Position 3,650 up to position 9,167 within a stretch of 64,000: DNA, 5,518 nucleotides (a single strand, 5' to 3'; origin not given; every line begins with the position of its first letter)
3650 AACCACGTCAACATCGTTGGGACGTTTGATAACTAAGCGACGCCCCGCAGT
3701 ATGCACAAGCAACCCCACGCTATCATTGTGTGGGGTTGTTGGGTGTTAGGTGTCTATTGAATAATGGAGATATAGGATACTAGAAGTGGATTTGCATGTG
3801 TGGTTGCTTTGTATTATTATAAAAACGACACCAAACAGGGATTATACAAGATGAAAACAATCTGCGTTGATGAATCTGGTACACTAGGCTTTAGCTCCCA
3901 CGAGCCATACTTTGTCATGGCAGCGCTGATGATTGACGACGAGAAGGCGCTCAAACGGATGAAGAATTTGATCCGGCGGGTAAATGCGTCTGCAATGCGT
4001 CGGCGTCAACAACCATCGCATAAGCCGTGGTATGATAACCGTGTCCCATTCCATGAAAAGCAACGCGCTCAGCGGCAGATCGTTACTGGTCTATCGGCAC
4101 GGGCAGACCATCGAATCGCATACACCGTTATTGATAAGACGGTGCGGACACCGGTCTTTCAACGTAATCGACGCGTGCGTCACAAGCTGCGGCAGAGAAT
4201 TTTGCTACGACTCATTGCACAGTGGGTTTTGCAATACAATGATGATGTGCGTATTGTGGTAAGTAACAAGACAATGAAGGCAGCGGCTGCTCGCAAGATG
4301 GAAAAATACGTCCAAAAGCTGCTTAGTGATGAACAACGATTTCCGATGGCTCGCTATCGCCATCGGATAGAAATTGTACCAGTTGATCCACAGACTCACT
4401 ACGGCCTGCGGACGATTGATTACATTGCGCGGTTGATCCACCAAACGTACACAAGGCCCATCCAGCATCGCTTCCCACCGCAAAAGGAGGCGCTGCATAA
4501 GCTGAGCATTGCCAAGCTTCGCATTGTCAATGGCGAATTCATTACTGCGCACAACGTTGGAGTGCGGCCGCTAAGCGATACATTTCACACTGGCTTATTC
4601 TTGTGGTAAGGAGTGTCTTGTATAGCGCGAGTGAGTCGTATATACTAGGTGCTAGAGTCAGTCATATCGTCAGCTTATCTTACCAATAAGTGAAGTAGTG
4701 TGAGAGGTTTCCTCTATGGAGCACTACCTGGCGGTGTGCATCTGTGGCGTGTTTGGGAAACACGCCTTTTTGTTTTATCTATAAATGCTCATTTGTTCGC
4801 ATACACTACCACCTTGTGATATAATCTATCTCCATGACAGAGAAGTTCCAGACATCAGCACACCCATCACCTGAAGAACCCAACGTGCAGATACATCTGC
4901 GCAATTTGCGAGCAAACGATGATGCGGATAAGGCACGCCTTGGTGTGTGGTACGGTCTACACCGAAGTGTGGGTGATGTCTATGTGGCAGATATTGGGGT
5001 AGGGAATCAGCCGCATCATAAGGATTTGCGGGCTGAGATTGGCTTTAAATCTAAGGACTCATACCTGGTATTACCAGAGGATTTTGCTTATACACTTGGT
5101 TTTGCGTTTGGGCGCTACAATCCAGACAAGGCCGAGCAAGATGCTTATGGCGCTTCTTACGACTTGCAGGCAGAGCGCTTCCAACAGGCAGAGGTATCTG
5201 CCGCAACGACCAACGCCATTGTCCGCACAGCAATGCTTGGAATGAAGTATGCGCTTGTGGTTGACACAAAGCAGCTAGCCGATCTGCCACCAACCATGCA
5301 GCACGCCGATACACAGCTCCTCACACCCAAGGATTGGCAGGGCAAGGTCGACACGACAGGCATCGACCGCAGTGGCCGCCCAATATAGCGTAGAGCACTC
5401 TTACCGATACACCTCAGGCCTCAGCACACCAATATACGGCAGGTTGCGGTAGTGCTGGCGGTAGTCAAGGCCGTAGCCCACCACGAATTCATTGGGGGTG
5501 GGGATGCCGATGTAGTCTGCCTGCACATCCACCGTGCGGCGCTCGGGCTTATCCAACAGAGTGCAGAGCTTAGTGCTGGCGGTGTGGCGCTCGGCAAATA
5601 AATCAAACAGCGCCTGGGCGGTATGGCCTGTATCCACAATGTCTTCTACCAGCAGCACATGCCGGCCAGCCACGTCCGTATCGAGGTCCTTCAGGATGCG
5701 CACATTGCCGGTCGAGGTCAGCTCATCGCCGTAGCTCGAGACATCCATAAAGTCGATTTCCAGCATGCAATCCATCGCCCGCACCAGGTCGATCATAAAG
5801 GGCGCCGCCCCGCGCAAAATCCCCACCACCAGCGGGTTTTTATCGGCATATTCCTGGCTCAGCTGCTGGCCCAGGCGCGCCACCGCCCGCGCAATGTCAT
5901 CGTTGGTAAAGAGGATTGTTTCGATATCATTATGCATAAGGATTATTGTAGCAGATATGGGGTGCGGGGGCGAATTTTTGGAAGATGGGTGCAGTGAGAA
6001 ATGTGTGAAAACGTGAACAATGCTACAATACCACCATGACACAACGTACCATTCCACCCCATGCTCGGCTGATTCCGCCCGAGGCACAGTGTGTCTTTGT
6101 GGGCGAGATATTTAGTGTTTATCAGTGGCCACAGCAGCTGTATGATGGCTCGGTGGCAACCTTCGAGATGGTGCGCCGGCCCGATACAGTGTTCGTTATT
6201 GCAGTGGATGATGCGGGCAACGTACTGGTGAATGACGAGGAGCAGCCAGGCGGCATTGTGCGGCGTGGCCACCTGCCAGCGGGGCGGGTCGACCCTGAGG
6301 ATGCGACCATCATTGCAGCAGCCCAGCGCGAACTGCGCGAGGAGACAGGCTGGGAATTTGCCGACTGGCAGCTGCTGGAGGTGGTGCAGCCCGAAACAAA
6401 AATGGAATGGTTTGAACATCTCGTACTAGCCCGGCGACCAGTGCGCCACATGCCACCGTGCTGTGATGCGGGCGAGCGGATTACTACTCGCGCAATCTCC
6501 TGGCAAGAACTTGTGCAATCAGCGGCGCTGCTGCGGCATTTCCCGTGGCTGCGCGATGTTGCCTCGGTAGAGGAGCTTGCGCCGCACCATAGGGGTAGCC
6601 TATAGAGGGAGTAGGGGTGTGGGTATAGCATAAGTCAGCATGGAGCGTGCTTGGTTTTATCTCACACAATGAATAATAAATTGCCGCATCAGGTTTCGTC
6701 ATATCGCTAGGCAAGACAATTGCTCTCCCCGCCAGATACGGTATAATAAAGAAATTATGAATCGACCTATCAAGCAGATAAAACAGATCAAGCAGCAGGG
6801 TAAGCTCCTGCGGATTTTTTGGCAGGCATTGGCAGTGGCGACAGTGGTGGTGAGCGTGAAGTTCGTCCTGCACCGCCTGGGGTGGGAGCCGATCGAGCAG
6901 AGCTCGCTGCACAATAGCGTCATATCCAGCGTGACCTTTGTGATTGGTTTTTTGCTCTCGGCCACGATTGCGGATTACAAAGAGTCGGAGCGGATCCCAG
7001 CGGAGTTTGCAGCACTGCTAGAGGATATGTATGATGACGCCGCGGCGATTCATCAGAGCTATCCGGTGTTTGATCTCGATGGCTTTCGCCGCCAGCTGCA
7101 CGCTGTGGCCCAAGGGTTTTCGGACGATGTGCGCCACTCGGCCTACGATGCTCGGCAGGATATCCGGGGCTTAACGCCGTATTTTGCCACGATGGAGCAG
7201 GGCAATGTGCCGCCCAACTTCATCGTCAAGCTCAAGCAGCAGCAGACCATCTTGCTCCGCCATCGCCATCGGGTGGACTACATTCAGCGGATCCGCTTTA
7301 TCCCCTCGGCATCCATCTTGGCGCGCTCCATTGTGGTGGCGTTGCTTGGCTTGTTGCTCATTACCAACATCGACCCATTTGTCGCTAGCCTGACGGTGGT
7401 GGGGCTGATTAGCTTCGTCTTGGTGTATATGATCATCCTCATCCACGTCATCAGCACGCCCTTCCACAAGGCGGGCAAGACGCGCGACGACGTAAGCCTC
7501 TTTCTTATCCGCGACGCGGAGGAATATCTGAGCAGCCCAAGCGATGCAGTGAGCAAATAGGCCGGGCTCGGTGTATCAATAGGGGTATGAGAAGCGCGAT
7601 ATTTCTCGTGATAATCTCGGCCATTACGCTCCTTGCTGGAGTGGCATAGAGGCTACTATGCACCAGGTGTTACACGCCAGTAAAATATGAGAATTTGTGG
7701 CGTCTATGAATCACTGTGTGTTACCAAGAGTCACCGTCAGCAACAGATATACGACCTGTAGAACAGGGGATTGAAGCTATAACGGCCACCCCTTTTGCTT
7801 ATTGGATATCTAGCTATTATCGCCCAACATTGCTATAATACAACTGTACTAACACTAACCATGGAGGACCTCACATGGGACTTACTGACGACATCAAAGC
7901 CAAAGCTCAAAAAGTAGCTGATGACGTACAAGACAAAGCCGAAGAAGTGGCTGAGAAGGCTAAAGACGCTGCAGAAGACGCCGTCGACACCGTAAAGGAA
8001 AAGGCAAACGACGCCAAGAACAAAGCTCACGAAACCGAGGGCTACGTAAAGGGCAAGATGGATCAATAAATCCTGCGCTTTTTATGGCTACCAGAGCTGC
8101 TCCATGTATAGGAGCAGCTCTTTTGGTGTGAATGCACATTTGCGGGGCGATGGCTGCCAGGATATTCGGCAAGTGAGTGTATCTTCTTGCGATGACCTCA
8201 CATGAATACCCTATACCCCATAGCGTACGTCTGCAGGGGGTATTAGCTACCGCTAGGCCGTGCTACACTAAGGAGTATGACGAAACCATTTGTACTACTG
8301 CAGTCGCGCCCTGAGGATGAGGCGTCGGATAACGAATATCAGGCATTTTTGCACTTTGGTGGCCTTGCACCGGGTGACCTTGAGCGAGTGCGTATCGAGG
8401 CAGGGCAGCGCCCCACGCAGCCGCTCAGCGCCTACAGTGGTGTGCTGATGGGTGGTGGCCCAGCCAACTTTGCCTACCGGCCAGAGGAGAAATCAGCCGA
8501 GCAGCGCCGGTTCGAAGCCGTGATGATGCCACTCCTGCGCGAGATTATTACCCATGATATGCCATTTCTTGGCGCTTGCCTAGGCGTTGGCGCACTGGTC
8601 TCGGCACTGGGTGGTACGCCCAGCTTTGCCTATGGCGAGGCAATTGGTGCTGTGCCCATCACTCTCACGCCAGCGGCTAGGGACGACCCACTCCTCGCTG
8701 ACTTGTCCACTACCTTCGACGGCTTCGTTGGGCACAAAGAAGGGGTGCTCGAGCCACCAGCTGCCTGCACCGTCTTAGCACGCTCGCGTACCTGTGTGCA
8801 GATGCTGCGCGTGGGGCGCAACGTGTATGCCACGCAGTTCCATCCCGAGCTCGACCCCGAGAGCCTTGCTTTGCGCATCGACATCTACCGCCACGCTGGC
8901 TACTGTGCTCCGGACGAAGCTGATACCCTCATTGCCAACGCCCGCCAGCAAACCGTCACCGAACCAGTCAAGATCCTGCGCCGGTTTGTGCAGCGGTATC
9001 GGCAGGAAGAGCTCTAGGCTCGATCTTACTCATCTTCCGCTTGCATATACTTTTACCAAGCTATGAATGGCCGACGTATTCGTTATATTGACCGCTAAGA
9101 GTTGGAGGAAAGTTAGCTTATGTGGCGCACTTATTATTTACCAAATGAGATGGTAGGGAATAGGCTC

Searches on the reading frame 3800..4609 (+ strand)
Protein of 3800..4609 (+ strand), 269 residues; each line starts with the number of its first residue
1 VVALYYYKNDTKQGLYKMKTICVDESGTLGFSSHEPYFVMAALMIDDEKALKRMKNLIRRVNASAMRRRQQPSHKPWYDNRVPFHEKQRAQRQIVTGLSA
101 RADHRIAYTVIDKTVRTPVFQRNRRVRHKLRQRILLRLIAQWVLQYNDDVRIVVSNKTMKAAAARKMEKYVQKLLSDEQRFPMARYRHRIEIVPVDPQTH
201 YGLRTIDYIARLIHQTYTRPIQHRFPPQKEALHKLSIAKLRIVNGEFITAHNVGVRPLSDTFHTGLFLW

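Call 59: search_protein_families(library=pfam, proteins=[window:3800-4609:+])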
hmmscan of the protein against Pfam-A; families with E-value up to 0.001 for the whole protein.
window:3800-4609:+ (269 aa): 1 family
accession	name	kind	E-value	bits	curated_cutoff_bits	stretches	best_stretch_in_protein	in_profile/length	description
PF12686.12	DUF3800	-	5e-10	40.7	21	1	23-215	4-148/149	Protein of unknown function (DUF3800)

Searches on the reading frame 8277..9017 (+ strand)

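Call 59: search_protein_families(library=pfam, proteins=[window:8277-9017:+])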
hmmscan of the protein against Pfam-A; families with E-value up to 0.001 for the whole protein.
window:8277-9017:+ (246 aa): 2 families
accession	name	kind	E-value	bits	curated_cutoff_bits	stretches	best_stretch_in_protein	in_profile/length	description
PF00117.34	GATase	-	5.3e-12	46.2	22.8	1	49-194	39-175/190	Glutamine amidotransferase class-I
PF07722.19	Peptidase_C26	-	4.9e-06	26.9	20.5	1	51-114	57-125/219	Peptidase C26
